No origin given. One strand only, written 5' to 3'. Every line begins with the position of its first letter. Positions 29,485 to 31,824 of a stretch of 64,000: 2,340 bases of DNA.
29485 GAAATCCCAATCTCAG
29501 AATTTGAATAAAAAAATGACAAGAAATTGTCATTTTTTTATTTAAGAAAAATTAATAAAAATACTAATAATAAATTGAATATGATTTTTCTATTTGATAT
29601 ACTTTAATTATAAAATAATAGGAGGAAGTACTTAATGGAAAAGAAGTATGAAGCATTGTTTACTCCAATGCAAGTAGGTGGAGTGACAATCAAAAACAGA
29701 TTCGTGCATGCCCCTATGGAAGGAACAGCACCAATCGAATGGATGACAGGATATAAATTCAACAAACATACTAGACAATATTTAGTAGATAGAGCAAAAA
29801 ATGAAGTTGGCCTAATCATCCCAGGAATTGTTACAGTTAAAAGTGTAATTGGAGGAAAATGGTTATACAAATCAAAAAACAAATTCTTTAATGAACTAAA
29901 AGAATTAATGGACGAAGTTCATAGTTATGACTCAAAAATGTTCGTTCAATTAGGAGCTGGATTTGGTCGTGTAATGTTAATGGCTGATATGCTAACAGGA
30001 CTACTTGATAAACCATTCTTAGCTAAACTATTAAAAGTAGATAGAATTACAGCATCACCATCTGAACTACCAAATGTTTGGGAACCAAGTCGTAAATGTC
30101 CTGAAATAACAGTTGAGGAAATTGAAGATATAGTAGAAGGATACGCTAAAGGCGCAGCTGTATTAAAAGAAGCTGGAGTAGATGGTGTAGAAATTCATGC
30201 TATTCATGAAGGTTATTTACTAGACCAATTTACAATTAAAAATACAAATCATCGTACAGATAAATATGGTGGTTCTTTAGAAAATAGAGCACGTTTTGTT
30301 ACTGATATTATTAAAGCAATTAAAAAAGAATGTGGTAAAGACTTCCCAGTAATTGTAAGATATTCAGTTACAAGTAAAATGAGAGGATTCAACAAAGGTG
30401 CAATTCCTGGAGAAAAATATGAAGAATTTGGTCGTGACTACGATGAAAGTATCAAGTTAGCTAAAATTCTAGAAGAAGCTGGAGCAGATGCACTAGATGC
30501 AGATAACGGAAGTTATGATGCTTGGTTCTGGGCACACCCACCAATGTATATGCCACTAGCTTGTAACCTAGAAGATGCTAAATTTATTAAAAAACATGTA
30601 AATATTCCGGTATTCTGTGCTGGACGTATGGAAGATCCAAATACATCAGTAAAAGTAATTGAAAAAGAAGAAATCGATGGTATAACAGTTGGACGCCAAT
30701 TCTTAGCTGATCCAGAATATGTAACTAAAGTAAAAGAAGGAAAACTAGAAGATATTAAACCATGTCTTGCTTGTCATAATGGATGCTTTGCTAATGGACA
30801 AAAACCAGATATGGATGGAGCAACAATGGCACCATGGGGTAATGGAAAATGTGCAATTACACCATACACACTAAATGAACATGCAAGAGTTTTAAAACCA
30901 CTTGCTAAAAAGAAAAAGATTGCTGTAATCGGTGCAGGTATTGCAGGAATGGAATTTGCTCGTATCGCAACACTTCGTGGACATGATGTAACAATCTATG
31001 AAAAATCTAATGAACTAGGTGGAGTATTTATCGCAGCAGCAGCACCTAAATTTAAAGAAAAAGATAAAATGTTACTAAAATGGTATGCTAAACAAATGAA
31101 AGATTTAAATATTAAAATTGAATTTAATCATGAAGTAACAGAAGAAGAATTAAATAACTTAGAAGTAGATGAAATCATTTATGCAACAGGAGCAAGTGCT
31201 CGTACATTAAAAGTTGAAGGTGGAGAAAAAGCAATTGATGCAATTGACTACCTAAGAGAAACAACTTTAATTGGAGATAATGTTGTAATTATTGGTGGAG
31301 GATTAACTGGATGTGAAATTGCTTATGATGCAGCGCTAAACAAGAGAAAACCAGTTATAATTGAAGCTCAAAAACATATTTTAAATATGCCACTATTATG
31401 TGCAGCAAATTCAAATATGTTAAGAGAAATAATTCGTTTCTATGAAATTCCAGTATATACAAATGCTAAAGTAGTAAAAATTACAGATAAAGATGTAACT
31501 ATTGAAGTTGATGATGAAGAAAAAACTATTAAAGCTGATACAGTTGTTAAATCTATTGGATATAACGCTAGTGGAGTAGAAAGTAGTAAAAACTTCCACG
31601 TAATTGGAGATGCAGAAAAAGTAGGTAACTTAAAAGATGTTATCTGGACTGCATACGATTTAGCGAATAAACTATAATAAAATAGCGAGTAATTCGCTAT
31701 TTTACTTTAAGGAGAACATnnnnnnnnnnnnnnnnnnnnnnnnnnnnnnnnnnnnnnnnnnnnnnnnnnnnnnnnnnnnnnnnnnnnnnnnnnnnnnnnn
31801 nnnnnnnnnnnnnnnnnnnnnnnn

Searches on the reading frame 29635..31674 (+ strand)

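Call 22: search_protein_families(library=pfam, proteins=[window:29635-31674:+], max_evalue=0.001)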
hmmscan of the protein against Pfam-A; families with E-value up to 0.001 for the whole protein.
window:29635-31674:+ (680 aa): 15 families
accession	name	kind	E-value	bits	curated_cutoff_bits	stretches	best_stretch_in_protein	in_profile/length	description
PF00724.26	Oxidored_FMN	-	2e-57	195.4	27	1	8-370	2-339/342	NADH:flavin oxidoreductase / NADH oxidase family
PF07992.20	Pyr_redox_2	-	5.6e-31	108.5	26.1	2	505-646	94-240/291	Pyridine nucleotide-disulphide oxidoreductase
PF00070.33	Pyr_redox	-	5.6e-17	62.5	22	2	549-624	1-78/82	Pyridine nucleotide-disulphide oxidoreductase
PF01266.30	DAO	-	3.2e-13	50.4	27.9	2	428-463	1-37/353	FAD dependent oxidoreductase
PF13450.12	NAD_binding_8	-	8e-12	45.7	21.9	1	431-464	1-34/68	NAD(P)-binding Rossmann-like domain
PF13738.12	Pyr_redox_3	-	9.7e-12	45.2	30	1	505-646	119-270/305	Pyridine nucleotide-disulphide oxidoreductase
PF01134.28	GIDA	-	1.2e-06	28.3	22.1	0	549-586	1-39/391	Glucose inhibited division protein A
PF00890.30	FAD_binding_2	-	3.5e-06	26.9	20.4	0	429-463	2-36/414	FAD binding domain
PF03486.20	HI0933_like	-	5.3e-06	26.5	50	0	428-463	2-37/244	HI0933-like protein Rossmann domain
PF02737.24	3HCDH_N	-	1.6e-05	25.3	22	0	428-475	1-48/180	3-hydroxyacyl-CoA dehydrogenase, NAD binding domain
PF12831.13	FAD_oxidored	-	2.3e-05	24.3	27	0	429-475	2-48/416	FAD dependent oxidoreductase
PF01262.27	AlaDh_PNT_C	-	0.00018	21.5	23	0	426-460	28-62/214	Alanine dehydrogenase/PNT, C-terminal domain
PF00743.25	FMO-like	-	0.00018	20.5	22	0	426-465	1-40/532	Flavin-binding monooxygenase-like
PF01207.24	Dus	-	0.00034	20.3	20.4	0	269-376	137-240/311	Dihydrouridine synthase (Dus)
PF13434.12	Lys_Orn_oxgnase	-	0.00088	18.9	21.3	0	502-571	139-212/339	L-lysine 6-monooxygenase/L-ornithine 5-monooxygenase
